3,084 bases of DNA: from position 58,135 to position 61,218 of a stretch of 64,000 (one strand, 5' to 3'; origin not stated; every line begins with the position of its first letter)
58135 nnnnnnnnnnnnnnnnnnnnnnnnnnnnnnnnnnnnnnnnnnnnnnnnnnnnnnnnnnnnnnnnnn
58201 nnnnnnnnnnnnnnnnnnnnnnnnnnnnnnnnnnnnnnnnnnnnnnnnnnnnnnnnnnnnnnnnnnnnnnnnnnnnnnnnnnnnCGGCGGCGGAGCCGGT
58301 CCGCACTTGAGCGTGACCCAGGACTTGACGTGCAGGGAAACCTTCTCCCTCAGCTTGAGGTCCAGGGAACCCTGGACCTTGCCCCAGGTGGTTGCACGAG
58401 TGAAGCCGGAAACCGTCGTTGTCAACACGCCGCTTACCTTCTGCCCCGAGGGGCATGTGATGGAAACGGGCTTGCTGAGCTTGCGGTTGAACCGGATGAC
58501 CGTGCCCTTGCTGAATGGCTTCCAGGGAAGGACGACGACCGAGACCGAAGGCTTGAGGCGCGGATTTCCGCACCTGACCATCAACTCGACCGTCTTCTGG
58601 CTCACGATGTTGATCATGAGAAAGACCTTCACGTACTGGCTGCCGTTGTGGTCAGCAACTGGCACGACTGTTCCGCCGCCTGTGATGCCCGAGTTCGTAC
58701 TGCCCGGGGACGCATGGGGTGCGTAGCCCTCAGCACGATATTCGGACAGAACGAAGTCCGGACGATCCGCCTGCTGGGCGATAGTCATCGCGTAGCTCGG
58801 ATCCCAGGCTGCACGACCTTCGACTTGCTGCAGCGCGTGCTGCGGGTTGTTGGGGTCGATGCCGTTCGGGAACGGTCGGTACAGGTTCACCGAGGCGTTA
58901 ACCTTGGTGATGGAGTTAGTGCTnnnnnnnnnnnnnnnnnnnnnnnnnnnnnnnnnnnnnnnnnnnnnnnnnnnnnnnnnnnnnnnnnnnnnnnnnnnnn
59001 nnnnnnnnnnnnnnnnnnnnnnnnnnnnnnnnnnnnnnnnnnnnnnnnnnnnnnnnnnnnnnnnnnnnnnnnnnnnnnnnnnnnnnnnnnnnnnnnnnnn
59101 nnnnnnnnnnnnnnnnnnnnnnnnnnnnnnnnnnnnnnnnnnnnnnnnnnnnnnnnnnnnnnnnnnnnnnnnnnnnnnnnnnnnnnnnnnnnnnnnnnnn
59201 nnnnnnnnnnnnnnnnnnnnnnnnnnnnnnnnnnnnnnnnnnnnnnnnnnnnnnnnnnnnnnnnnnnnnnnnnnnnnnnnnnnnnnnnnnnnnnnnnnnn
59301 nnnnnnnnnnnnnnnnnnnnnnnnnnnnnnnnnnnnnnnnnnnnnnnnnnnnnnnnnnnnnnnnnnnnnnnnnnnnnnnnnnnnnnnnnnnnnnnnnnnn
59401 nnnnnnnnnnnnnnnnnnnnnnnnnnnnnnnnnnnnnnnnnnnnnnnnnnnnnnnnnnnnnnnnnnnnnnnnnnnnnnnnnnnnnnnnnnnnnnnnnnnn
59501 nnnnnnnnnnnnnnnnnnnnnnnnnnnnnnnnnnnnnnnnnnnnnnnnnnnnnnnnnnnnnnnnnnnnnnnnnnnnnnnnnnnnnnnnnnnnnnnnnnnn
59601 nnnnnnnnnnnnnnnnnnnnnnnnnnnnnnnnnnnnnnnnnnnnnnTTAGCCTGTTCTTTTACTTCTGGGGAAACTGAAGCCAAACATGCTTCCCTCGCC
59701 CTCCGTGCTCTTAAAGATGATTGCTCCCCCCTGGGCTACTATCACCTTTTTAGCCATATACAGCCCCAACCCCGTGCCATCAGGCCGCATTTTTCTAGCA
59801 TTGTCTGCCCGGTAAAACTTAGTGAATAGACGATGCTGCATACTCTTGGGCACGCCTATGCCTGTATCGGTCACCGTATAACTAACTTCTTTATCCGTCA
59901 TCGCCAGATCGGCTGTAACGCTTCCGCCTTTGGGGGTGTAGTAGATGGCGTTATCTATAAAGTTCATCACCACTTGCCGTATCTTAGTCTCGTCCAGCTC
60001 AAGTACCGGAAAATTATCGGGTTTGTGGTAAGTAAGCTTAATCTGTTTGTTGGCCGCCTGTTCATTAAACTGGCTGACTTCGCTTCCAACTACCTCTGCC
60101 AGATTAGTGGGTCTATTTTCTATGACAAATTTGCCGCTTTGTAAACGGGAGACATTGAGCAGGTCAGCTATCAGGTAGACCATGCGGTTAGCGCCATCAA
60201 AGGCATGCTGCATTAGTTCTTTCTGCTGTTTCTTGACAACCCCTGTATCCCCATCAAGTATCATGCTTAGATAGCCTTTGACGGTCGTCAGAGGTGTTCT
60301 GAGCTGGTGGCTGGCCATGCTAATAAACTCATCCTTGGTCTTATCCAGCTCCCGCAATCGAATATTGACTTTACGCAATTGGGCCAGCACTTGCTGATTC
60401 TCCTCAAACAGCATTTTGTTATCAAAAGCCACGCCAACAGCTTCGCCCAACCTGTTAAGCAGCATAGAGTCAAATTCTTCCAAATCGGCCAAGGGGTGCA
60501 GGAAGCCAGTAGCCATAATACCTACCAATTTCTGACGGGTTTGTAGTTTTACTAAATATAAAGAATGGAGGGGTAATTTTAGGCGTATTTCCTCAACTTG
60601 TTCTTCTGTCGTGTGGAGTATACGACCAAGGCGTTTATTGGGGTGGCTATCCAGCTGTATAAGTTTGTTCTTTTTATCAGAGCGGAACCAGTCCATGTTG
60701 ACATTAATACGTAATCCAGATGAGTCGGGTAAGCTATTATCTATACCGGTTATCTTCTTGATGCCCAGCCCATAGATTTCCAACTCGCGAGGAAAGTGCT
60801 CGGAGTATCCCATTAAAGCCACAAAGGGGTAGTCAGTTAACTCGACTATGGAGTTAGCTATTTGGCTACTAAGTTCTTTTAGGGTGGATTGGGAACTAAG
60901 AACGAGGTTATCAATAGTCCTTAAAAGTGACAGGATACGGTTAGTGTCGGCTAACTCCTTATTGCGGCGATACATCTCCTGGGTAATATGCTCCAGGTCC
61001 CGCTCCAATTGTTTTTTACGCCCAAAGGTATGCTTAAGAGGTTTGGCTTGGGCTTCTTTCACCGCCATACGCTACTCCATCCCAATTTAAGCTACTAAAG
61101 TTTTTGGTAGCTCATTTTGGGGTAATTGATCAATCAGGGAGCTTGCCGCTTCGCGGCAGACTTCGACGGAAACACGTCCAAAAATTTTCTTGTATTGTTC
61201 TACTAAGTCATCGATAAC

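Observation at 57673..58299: Perfect 306-bp in-frame tandem duplication inside the adhesin-like gene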

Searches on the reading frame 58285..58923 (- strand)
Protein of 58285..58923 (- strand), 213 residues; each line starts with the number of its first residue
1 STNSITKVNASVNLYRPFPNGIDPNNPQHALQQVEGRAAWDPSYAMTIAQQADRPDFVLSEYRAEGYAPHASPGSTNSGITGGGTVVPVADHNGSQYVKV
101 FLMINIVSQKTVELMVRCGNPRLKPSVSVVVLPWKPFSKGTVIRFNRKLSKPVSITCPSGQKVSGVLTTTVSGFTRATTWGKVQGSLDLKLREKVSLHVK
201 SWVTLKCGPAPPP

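Call 21: search_protein_families(library=pfam, proteins=[window:58285-58923:-], max_evalue=1)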
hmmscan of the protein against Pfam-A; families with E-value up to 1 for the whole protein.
seq(213 aa): 0 families

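Call 52: find_related_loci(query=A3, collection=genome_contigs, flank=6000)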
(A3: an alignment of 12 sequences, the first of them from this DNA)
Query A3 (213 aa) in genome_contigs; peptide patterns used: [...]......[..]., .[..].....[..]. (x = any residue, [..] = any of these).
21 stretches matched a pattern; 5 encode a relative of the query (tblastn E <= 1e-3); 5 distinct loci.
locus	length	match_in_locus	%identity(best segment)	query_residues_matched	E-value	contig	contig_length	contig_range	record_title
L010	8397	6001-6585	84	14-208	3e-113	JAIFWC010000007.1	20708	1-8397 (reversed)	MAG: Candidatus Saccharibacteria bacterium isolate viral-cat_48_13 PAFVLPS_2018_scaffold_11605, whole genome shotgun seq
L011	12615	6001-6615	52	4-211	9e-70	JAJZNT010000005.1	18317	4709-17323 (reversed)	MAG: bacterium isolate MAS4.bin29 NODE_3314_length_18317_cov_3.662947, whole genome shotgun sequence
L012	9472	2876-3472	44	10-211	3e-52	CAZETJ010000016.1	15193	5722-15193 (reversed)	MAG TPA_asm: uncultured Candidatus Saccharibacteria bacterium isolate binchicken_co50_391 genome assembly, contig: NODE_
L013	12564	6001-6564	33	16-208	7e-28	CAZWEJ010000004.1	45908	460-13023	MAG TPA_asm: uncultured Candidatus Saccharimonadales bacterium isolate SRP133034_co1_271 genome assembly, contig: NODE_5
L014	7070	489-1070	31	16-213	2e-19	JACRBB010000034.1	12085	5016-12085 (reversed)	MAG: Candidatus Saccharibacteria bacterium isolate NC_groundwater_1609_Pr3_B-0.1um_49_10 SR-2_scaffold_141_3978466, whol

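Call 58: predict_structure(alignment_id=A3)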
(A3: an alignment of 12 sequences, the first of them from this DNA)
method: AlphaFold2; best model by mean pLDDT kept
length: 213 residues; sequences in the alignment: 12
mean_pLDDT: 67.6   pTM: 0.46
mean pLDDT of the five models: 67.6, 64.3, 63.5, 47.1, 43.2
residues with pLDDT >= 90: 11; 70-90: 104; 50-70: 55; < 50: 43
segments of 3 or more residues with pLDDT < 50: 1-13, 90-95, 119-136, 183-187
pLDDT, mean of each block of 10 residues (from residue 1): 31 59 86 88 83 87 87 65 56 57 87 69 30 44 75 75 78 70 50 74 73 60
secondary structure, 60 per line:
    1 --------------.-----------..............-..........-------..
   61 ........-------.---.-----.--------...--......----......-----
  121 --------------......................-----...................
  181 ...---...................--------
elements in order: H27-40 H42-51 E62-68 E100-105 E110-115 E135-156 E162-183 E187-205

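Call 67: search_protein_families(library=pfam, proteins=[L010:2900-4312:+, L010:7384-7836:+, L011:2718-5348:+, L011:7610-8596:+, L012:4159-4971:+, L012:5462-6793:+, L013:2863-5469:+, L013:7422-8117:+, L014:1710-2468:+, L014:3286-4587:+], max_evalue=0.001)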
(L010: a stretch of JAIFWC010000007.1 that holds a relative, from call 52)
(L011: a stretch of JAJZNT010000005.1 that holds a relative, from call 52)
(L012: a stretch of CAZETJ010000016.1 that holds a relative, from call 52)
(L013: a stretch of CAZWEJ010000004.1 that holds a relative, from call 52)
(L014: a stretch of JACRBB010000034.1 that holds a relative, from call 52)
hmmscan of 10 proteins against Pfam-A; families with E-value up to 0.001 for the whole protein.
L010:2900-4312:+ (470 aa): 5 families
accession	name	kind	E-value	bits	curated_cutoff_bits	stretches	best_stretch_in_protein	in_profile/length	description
PF02518.31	HATPase_c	-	8.3e-24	84.6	26.4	1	354-464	2-110/111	Histidine kinase-, DNA gyrase B-, and HSP90-like ATPase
PF00512.31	HisKA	-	1.2e-16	61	26.9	1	240-307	2-66/66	His Kinase A (phospho-acceptor) domain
PF13492.12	GAF_3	-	1.4e-05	26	27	1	168-212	86-129/129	GAF domain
PF13185.12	GAF_2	-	7e-05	23.5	28.6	1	156-211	82-136/136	GAF domain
PF01590.32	GAF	-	0.00087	20.3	22.4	0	170-210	95-133/133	GAF domain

L010:7384-7836:+ (150 aa): 0 families

L011:2718-5348:+ (876 aa): 5 families
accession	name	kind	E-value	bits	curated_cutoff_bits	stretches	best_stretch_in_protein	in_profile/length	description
PF10412.15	TrwB_AAD_bind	-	8.9e-08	31.9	20.5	1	361-672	9-307/387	Type IV secretion-system coupling protein DNA-binding domain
PF01935.23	DUF87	-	2.3e-07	31.6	23.2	1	368-490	24-145/220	Helicase HerA, central domain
PF12696.13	TraG-D_C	-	2.3e-05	24.8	22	1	615-682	1-71/126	TraM recognition site of TraD and TraG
PF02534.20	T4SS-DNA_transf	-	2.5e-05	23.8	20.1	0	546-656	238-345/468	Type IV secretory system Conjugative DNA transfer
PF13191.12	AAA_16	-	0.00069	20.6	32.6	0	358-388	15-45/167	AAA ATPase domain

L011:7610-8596:+ (328 aa): 1 family
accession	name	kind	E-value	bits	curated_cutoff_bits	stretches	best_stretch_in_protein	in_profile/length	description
PF18911.6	PKD_4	-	2.6e-06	27.8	27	1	209-260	18-66/85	PKD domain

L012:4159-4971:+ (270 aa): 0 families

L012:5462-6793:+ (443 aa): 1 family
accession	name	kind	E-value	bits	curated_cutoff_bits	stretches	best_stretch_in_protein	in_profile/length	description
PF00162.24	PGK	-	1e-116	390.5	27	1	18-431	1-378/379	Phosphoglycerate kinase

L013:2863-5469:+ (868 aa): 5 families
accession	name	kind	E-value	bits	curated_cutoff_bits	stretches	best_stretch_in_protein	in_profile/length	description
PF07517.20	SecA_DEAD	-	4.9e-126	420.3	24.6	1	8-410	2-289/290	SecA DEAD-like domain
PF21090.3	P-loop_SecA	-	1e-75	254.3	27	2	428-526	3-101/205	SecA P-loop domain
PF07516.18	SecA_SW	-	5.6e-58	196.7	26.7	1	597-803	1-198/200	SecA Wing and Scaffold domain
PF01043.26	SecA_PP_bind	-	5e-40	136.9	23.5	1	259-367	2-110/110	SecA preprotein cross-linking domain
PF00271.37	Helicase_C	-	3.6e-05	24.4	23.5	1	443-559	2-110/110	Helicase conserved C-terminal domain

L013:7422-8117:+ (231 aa): 0 families

L014:1710-2468:+ (252 aa): 0 families

L014:3286-4587:+ (433 aa): 1 family
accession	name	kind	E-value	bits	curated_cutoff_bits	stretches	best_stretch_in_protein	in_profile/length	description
PF00162.24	PGK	-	1.9e-124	415.9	27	1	6-420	1-379/379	Phosphoglycerate kinase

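Call 72: fold_search(model_id=the predicted structure, library=pdb)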
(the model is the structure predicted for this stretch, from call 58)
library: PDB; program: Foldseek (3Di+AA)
matches with E <= 10: 716; with E <= 0.001: 0
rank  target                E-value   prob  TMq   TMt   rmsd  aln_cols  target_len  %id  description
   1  3nja_C                8.5e-02  0.92  0.13  0.24  12.8        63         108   17  The crystal structure of the PAS domain of a GGDEF family protein from Chromobacterium violaceum ATCC 12472. (released 2010-08-18)
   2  8jyz_A                1.3e-01  0.14  0.10  0.10  24.6       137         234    9  Cryo-EM structure of RCD-1 pore from Neurospora crassa (released 2024-05-01)
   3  4akr_A                1.5e-01  0.06  0.12  0.10  28.6       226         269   11  Crystal Structure of the cytoplasmic actin capping protein Cap32_34 from Dictyostelium discoideum (released 2012-07-04)
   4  6cb8                  1.8e-01  0.63  0.16  0.15  17.7       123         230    8  Cryo-EM structure of the Gasdermin A3 membrane pore (released 2018-04-25)
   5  8f8q_G                2.1e-01  0.09  0.14  0.11  28.5       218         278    8  Cryo-EM structure of the CapZ-capped barbed end of F-actin (released 2023-06-07)
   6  7t4r_E                2.3e-01  0.06  0.10  0.13  20.2       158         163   13  CryoEM structure of the HCMV Pentamer gH/gL/UL128/UL130/UL131A in complex with THBD and neutralizing fabs MSL-109 and  (released 2022-03-23)
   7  7a0h_B                2.3e-01  0.05  0.11  0.09  28.4       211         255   10  Structure of homodimeric actin capping protein alpha subunit from Plasmodium berghei (released 2021-08-18)
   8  4akr_C                2.3e-01  0.05  0.12  0.10  28.7       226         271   10  Crystal Structure of the cytoplasmic actin capping protein Cap32_34 from Dictyostelium discoideum (released 2012-07-04)
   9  3nja_A                2.5e-01  0.77  0.12  0.23  13.0        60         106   18  The crystal structure of the PAS domain of a GGDEF family protein from Chromobacterium violaceum ATCC 12472. (released 2010-08-18)
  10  8et2_A                2.8e-01  0.16  0.14  0.14  25.8       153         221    6  CryoEM structure of the GSDMB pore (released 2023-03-29)
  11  9ea9_E                2.8e-01  0.15  0.12  0.07  19.4       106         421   11  Crystal structure of BoNT/A-NTNH-HA70 -VHH_F12-VHH_H7-Fab_NTNH complex (released 2025-09-17)
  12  9ug5_C                3.3e-01  0.20  0.12  0.05  22.6       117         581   14  Crystal structure of HA3 from Clostridium botulinum type B with alpha2,3-sialyllactose (released 2025-11-05)
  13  7t4r_N                3.5e-01  0.09  0.13  0.16  21.6       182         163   12  CryoEM structure of the HCMV Pentamer gH/gL/UL128/UL130/UL131A in complex with THBD and neutralizing fabs MSL-109 and  (released 2022-03-23)
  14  6zs9_d                3.7e-01  0.18  0.13  0.13  11.4        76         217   13  Human mitochondrial ribosome in complex with ribosome recycling factor (released 2020-10-14)
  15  5foz_B                3.7e-01  0.06  0.11  0.07  30.0       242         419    8  De novo structure of the binary mosquito larvicide BinAB at pH 10 (released 2016-10-05)
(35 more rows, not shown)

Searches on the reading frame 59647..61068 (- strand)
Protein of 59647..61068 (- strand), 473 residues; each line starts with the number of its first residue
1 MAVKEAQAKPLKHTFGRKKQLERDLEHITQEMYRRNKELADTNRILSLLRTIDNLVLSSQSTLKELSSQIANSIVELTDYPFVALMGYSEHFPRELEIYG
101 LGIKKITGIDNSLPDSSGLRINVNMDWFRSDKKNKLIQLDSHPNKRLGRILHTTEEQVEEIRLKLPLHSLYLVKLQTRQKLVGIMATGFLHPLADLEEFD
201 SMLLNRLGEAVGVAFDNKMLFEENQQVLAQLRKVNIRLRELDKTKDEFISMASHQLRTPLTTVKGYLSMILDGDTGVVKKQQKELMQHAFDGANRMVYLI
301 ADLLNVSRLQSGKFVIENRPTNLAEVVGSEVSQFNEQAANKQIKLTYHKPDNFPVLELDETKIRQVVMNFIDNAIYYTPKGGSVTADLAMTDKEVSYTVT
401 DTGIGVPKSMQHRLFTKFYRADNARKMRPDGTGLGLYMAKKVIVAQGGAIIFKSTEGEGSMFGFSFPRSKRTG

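Call 9: search_protein_families(library=pfam, proteins=[window:59647-61068:-], max_evalue=0.01)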
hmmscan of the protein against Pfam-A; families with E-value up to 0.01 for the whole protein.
window:59647-61068:- (473 aa): 2 families
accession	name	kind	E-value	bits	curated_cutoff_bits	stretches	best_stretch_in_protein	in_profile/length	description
PF02518.31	HATPase_c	-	9.8e-24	84.4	26.4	1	359-468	2-109/111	Histidine kinase-, DNA gyrase B-, and HSP90-like ATPase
PF00512.31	HisKA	-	1.4e-15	57.5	26.9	1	245-312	2-66/66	His Kinase A (phospho-acceptor) domain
